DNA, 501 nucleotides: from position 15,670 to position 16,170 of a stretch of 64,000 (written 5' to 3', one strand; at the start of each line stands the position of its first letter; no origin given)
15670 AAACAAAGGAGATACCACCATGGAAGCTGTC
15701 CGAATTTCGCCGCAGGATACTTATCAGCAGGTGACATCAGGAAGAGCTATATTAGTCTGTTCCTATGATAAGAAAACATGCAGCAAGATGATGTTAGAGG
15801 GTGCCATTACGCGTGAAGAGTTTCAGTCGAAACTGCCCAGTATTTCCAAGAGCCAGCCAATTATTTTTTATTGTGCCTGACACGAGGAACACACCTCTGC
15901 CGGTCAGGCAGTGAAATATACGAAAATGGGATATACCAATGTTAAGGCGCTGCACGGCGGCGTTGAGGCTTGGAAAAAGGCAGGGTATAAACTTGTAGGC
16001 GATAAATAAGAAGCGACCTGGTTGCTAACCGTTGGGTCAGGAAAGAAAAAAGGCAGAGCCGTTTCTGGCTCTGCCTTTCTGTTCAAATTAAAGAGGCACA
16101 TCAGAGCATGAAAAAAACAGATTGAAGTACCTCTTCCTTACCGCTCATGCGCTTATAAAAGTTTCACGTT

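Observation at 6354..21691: Three TGA-plus-hairpin sites in one window; two share a GGUCA apical loop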

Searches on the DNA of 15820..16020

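Call 12: search_rna_families(source=window, start=15820, end=16020, threshold=evalue, max_evalue=10, show_alignments=3)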
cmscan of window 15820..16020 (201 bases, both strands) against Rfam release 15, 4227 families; matches with E-value up to 10: 2.
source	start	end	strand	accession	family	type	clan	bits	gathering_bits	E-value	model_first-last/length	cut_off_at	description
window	15820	15862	+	RF03920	mir-237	Gene; miRNA;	-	13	80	4.1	32-79/79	5'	mir-237 microRNA precursor family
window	15842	15943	-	RF00734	mir-52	Gene; miRNA;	-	12.7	50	2.5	1-92/92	no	mir-52 microRNA precursor family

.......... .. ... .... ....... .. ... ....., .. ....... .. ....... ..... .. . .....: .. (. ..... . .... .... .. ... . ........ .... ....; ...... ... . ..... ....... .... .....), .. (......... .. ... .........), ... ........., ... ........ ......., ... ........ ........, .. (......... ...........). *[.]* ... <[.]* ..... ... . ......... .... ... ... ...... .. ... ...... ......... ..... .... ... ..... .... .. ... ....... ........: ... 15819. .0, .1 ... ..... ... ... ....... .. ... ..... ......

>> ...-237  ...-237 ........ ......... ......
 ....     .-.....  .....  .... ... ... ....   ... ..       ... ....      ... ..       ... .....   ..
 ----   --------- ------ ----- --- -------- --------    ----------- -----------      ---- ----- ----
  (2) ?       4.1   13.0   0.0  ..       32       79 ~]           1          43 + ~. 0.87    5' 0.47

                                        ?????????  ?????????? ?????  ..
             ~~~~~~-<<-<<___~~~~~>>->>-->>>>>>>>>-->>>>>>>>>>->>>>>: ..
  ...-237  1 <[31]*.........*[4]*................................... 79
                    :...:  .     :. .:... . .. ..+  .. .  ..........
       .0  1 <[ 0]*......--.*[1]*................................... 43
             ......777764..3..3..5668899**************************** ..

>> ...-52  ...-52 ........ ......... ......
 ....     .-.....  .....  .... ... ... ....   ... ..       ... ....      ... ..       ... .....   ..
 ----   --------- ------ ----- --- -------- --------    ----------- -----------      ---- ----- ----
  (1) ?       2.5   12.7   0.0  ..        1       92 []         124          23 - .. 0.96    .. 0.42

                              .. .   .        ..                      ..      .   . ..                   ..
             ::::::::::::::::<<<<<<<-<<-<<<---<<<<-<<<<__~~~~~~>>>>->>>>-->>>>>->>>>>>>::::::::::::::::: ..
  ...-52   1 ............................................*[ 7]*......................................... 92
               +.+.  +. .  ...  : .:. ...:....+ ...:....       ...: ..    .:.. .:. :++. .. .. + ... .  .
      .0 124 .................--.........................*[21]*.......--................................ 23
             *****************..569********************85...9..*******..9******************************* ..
